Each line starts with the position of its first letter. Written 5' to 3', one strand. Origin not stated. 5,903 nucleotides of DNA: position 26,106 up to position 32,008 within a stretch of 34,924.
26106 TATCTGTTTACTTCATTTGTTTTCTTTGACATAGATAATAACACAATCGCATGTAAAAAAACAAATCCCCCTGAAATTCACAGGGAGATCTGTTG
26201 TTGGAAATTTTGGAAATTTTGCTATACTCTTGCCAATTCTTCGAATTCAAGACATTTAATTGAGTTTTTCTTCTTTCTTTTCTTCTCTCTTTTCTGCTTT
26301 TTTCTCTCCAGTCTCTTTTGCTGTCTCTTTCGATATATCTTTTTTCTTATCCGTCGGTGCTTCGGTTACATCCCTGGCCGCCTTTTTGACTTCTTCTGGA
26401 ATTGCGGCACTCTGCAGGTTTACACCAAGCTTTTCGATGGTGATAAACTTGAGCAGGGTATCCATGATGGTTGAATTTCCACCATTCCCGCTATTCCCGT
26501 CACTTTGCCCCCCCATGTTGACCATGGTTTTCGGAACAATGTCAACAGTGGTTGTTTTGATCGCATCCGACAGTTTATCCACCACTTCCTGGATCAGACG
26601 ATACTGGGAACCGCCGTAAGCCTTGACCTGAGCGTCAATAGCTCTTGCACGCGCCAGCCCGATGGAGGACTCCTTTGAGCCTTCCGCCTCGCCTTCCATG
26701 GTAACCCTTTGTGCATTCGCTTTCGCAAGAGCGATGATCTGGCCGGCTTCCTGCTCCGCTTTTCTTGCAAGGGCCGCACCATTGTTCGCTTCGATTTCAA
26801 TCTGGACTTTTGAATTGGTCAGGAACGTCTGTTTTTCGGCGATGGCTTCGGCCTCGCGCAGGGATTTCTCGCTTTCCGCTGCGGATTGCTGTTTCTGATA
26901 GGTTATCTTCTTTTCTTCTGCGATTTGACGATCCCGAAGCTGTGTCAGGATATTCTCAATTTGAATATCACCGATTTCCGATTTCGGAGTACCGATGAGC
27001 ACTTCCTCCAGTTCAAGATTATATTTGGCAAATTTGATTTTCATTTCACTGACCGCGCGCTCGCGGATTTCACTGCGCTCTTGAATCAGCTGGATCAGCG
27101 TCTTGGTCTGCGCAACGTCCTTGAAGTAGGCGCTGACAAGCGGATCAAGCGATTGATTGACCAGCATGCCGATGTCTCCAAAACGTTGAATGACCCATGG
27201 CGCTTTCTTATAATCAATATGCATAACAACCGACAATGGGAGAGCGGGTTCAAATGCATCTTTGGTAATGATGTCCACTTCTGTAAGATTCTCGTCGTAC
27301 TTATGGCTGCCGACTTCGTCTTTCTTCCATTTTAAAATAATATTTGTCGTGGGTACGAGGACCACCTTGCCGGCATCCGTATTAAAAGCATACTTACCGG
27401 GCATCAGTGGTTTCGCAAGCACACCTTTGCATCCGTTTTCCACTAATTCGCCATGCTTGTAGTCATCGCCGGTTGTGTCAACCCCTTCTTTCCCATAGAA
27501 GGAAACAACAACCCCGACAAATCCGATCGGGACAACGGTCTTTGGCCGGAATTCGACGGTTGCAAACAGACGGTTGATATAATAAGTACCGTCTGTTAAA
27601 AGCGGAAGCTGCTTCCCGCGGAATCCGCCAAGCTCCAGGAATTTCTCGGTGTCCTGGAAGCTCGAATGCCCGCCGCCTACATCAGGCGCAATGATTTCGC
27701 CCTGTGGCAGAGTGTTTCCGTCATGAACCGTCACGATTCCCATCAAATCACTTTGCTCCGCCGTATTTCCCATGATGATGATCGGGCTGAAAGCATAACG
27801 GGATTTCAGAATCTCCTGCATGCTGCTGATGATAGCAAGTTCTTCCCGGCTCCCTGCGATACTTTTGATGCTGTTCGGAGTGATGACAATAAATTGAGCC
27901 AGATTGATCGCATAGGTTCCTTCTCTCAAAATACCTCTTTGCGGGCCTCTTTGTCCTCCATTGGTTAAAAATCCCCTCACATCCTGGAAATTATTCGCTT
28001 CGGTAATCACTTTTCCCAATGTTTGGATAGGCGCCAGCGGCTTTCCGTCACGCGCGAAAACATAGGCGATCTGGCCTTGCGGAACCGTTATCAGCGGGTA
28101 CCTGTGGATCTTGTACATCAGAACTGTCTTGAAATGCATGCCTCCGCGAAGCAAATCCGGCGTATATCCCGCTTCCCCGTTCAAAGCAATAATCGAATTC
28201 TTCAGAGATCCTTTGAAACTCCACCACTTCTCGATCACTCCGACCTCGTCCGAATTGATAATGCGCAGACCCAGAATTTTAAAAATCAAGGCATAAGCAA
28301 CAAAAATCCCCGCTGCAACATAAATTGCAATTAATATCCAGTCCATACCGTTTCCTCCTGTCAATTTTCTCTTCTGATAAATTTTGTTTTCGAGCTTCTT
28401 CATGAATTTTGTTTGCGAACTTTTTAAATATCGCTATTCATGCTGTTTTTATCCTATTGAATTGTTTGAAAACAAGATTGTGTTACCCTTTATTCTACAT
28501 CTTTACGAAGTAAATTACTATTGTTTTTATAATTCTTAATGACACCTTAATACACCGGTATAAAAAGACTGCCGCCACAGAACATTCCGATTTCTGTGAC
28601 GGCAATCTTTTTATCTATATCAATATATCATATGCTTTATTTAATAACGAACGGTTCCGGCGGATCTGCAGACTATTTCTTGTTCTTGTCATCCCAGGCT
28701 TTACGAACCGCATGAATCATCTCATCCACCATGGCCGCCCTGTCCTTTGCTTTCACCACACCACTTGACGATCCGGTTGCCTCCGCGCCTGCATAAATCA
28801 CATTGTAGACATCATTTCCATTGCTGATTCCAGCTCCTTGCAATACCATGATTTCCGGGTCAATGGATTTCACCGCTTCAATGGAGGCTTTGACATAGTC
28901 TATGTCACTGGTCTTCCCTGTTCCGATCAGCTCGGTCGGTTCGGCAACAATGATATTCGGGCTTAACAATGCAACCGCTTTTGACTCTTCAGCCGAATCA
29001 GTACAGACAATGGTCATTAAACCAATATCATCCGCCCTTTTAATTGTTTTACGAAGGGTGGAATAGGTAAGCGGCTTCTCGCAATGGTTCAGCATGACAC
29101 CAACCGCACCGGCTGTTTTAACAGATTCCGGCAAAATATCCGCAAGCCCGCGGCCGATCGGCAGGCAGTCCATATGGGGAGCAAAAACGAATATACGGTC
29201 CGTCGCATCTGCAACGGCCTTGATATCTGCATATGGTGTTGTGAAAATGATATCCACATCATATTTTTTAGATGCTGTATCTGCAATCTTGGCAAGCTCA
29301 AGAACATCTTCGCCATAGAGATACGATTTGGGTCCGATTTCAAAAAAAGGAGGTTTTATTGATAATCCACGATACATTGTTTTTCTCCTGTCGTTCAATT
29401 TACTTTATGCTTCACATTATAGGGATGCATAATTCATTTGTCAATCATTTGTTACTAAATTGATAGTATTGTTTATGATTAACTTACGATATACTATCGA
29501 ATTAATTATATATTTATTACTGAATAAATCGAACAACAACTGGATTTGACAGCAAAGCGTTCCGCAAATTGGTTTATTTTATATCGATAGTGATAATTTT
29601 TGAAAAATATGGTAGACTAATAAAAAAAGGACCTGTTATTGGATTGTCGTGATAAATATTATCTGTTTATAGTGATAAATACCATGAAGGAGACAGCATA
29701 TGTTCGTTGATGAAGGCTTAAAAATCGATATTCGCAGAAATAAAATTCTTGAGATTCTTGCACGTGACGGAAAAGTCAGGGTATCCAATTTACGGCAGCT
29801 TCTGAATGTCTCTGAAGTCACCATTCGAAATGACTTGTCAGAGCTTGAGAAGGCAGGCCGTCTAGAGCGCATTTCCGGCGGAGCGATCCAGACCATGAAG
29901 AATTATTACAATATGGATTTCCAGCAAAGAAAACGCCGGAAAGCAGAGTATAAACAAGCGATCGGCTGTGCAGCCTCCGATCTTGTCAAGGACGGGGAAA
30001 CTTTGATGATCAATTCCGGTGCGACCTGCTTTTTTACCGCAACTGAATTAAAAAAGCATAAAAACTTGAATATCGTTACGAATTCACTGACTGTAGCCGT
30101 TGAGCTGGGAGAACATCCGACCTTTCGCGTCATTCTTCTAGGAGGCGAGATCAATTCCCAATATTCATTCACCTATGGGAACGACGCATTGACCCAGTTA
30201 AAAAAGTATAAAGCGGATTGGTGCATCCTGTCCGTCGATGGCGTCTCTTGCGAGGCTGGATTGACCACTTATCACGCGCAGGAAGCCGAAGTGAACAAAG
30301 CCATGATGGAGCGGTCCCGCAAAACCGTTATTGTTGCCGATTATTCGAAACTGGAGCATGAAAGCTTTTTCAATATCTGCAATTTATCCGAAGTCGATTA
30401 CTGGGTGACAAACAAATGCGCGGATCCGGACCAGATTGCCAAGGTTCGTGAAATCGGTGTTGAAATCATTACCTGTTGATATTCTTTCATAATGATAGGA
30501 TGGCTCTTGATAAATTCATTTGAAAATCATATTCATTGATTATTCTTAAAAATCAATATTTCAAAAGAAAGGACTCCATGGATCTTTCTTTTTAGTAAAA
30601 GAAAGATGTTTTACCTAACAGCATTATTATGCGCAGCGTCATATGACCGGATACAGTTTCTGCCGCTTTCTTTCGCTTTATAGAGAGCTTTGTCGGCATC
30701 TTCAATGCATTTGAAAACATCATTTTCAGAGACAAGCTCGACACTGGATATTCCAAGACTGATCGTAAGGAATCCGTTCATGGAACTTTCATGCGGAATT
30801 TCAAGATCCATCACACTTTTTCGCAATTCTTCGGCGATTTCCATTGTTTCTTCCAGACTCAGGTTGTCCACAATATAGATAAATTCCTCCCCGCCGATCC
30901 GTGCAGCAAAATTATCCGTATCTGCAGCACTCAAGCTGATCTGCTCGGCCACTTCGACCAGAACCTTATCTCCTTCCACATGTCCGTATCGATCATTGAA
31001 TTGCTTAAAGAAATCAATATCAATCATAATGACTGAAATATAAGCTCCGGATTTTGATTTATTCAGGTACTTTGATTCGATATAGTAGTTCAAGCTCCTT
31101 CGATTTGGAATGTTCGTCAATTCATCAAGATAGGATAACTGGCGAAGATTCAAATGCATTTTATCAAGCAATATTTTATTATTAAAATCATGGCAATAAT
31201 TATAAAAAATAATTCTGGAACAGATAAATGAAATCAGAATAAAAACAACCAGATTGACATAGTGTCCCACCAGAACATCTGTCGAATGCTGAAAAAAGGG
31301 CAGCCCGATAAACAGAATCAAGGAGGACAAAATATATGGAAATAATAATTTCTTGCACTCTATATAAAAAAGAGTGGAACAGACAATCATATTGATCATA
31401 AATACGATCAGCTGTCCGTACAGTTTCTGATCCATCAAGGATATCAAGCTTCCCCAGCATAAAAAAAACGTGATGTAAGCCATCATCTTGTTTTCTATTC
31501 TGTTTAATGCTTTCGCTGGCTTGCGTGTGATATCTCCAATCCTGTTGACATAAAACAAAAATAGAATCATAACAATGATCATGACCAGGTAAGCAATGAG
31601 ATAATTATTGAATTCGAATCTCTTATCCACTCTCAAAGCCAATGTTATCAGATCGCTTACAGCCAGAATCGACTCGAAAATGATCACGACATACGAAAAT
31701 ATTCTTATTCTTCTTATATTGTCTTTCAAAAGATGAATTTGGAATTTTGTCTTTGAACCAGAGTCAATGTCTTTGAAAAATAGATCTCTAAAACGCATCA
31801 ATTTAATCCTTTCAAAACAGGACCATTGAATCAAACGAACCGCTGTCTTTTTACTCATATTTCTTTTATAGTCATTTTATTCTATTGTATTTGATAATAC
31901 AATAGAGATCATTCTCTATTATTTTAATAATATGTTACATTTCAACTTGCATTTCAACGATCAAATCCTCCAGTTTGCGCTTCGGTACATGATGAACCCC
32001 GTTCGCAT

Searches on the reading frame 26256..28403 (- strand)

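Call 81: search_protein_families(library=pfam, proteins=[window:26256-28403:-], max_evalue=0.00001)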
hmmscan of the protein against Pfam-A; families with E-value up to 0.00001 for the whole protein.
window:26256-28403:- (715 aa): 1 family
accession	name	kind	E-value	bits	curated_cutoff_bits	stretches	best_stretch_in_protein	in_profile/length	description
PF01145.31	Band_7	-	7.8e-16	59.1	23.6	1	291-512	3-175/176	SPFH domain / Band 7 family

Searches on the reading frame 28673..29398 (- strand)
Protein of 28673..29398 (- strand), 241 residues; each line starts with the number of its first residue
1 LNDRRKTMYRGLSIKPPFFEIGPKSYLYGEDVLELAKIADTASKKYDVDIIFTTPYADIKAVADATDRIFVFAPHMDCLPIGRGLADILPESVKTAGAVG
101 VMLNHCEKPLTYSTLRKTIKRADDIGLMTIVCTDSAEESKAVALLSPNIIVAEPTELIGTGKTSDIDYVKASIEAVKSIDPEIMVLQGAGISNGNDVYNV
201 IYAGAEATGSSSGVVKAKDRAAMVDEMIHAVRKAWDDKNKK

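Call 81: search_protein_families(library=pfam, proteins=[window:28673-29398:-], max_evalue=0.00001)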
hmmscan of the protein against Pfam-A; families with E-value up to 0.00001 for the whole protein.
window:28673-29398:- (241 aa): 1 family
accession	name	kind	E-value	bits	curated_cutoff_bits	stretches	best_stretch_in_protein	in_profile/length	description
PF00121.24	TIM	-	4e-18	66.3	20.1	1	34-225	19-243/245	Triosephosphate isomerase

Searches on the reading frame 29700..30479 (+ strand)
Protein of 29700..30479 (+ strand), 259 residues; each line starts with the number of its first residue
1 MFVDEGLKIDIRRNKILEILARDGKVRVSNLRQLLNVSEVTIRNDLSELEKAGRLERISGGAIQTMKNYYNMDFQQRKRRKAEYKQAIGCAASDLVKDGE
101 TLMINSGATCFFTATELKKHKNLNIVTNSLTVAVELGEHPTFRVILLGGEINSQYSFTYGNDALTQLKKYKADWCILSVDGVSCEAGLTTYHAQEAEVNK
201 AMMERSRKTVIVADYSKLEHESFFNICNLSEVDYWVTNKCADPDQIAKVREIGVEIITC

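Call 81: search_protein_families(library=pfam, proteins=[window:29700-30479:+], max_evalue=0.00001)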
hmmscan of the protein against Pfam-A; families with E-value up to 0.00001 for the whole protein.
window:29700-30479:+ (259 aa): 3 families
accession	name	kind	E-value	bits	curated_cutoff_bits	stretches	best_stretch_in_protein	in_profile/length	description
PF00455.28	DeoRC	-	2.5e-49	167.8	31.8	1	82-238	3-159/160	DeoR C terminal sensor domain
PF08220.18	HTH_DeoR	-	1.4e-15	57.2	21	1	12-63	1-52/57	DeoR-like helix-turn-helix domain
PF08279.18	HTH_11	-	1.2e-07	31.9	25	1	12-54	1-45/55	HTH domain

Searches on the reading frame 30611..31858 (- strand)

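Call 81: search_protein_families(library=pfam, proteins=[window:30611-31858:-], max_evalue=0.00001)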
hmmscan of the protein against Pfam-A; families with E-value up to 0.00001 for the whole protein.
window:30611-31858:- (415 aa): 1 family
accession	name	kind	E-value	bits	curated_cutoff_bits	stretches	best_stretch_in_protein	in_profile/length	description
PF00990.26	GGDEF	-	1.8e-43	148.5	23.8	1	243-401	2-160/161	Diguanylate cyclase, GGDEF domain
